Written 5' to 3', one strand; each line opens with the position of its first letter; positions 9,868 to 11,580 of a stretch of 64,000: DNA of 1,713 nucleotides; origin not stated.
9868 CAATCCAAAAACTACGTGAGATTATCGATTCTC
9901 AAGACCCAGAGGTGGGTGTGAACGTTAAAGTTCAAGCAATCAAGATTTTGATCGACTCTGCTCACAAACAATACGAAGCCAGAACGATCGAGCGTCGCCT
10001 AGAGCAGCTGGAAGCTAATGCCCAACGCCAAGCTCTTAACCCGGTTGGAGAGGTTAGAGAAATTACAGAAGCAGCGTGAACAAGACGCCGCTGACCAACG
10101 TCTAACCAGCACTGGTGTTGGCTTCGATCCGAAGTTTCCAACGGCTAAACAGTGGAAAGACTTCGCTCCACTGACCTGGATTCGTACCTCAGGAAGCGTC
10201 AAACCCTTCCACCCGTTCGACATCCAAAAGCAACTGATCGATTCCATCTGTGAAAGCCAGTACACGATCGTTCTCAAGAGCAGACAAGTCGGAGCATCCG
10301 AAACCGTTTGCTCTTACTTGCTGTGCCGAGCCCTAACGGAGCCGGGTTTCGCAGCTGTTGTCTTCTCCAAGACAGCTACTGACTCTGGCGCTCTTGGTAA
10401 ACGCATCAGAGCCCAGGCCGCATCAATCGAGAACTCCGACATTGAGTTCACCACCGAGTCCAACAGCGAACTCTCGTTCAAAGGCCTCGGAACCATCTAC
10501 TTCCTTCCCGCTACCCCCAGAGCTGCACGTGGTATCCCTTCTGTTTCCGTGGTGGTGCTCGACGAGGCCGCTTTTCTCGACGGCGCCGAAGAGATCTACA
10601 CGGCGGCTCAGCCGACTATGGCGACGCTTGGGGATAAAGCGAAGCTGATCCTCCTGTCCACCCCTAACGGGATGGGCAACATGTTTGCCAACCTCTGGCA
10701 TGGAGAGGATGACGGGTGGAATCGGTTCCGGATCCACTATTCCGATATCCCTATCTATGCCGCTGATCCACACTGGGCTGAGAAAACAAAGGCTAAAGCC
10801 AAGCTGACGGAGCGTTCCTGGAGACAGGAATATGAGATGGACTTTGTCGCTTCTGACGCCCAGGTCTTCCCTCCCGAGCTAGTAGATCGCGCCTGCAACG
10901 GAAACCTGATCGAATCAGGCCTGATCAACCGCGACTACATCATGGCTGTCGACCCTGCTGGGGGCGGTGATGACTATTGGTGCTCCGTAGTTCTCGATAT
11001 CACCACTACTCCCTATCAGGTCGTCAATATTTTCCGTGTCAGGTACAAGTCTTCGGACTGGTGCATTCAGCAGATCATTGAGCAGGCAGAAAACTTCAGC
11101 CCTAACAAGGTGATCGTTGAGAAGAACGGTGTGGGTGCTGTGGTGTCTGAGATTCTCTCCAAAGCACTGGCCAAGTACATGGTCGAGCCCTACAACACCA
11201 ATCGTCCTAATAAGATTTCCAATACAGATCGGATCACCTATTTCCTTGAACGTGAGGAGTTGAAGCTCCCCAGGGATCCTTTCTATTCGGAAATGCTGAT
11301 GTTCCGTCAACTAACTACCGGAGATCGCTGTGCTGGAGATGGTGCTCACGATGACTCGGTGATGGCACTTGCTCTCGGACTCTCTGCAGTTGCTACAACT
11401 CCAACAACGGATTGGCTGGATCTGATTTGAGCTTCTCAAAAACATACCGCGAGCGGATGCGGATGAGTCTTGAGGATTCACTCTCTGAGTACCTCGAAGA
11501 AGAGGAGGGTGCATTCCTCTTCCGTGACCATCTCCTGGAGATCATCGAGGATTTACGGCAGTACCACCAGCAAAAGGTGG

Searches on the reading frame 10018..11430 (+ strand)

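Call 71: search_protein_families(library=phrogs, proteins=[window:10018-11430:+], max_evalue=0.001)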
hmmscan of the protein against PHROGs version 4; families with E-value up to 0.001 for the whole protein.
window:10018-11430:+ (470 aa): 7 families
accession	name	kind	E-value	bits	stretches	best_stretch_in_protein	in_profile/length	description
phrog_2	-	head and packaging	2.1e-43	150.2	1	41-455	231-589/807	terminase large subunit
phrog_38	-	head and packaging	4.5e-21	76.2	1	251-460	486-705/760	terminase large subunit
phrog_7579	-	head and packaging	1.6e-16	61.3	1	70-292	7-229/239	terminase large subunit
phrog_5989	-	head and packaging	1.9e-09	38.2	1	68-219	144-289/347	terminase large subunit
phrog_5909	-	head and packaging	3e-06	27.6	1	209-386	2-188/285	terminase large subunit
phrog_36964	-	head and packaging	6.6e-05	22.1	1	151-228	493-569/890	terminase large subunit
phrog_675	-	head and packaging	0.00013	21.4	0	50-115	23-90/576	terminase large subunit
